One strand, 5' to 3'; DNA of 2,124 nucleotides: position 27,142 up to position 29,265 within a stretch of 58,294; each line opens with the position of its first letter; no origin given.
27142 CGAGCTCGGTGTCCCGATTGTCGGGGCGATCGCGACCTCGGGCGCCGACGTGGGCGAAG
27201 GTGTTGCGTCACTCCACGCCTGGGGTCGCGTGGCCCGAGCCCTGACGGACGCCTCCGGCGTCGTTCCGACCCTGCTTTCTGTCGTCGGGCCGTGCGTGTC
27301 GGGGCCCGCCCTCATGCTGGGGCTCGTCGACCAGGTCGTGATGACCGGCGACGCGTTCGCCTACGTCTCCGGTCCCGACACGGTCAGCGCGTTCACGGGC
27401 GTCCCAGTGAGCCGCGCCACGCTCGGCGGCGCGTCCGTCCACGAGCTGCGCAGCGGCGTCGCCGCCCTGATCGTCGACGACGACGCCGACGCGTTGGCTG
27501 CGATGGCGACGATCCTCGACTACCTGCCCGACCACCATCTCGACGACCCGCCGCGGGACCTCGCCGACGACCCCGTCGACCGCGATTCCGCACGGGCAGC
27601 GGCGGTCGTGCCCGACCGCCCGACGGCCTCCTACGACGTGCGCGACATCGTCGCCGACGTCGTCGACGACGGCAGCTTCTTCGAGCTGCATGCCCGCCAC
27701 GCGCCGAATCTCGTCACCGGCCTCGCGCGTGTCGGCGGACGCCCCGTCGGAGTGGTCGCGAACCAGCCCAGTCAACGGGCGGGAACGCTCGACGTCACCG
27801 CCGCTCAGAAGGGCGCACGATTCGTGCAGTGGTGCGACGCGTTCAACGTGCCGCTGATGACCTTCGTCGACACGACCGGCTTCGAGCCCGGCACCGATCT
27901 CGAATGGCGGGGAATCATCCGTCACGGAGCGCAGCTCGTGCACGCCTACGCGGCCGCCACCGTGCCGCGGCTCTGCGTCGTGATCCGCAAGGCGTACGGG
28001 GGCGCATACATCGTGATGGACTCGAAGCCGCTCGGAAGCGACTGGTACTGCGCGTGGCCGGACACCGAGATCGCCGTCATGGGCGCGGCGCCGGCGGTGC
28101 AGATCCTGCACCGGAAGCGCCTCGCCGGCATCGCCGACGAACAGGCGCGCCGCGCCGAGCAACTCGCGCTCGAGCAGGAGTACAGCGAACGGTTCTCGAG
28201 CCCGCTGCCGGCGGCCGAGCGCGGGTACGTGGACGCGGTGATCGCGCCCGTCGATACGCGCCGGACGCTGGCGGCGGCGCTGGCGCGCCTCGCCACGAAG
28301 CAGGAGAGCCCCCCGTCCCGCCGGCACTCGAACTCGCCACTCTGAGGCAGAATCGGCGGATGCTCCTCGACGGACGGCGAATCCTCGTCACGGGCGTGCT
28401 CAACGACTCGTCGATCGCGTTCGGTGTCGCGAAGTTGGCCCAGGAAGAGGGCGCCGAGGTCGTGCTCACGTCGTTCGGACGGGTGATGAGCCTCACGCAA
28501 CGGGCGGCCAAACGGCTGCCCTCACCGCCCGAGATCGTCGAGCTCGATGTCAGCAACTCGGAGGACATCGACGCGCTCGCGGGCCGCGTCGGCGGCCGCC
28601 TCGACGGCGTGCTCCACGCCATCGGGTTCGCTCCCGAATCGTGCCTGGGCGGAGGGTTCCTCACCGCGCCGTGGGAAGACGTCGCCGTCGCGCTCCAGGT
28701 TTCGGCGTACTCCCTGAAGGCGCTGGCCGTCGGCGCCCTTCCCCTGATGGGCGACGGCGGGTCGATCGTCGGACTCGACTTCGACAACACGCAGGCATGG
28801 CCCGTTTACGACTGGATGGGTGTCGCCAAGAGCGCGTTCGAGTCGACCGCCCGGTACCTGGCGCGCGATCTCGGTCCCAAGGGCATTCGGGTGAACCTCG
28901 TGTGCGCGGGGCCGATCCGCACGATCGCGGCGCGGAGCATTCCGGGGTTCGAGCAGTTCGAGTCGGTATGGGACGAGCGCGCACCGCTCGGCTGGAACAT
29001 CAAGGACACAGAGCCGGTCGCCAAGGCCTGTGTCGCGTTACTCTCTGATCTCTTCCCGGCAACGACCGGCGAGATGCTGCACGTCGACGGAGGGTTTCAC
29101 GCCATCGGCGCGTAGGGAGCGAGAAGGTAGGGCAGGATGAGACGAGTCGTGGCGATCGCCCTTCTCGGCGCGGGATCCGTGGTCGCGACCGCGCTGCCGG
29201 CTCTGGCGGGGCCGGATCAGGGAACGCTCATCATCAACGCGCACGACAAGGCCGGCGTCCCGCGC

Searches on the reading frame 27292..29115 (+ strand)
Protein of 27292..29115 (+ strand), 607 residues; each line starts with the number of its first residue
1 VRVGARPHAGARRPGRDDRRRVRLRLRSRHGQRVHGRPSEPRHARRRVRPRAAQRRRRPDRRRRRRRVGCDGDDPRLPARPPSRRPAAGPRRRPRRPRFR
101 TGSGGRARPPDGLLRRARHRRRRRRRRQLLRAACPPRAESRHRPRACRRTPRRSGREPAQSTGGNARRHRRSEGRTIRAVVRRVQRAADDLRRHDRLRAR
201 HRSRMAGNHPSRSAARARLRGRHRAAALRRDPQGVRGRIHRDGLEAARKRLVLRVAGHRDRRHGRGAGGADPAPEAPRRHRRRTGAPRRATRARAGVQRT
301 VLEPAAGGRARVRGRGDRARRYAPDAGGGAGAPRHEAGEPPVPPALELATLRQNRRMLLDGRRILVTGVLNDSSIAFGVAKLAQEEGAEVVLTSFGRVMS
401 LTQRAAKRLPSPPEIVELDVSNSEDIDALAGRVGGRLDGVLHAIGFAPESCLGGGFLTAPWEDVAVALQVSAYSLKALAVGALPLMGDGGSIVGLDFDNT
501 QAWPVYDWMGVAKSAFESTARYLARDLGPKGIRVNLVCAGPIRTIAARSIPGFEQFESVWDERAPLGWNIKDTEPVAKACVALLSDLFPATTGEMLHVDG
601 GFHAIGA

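Call 60: search_protein_families(library=pfam, proteins=[window:27292-29115:+], max_evalue=0.00001)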
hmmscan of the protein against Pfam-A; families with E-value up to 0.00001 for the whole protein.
window:27292-29115:+ (607 aa): 2 families
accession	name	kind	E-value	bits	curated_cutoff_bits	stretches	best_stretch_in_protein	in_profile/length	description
PF13561.12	adh_short_C2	-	1.4e-68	231.4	27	1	368-603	1-236/236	Enoyl-(Acyl carrier protein) reductase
PF00106.31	adh_short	-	3.6e-10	40.1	26.6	1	364-549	3-189/195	short chain dehydrogenase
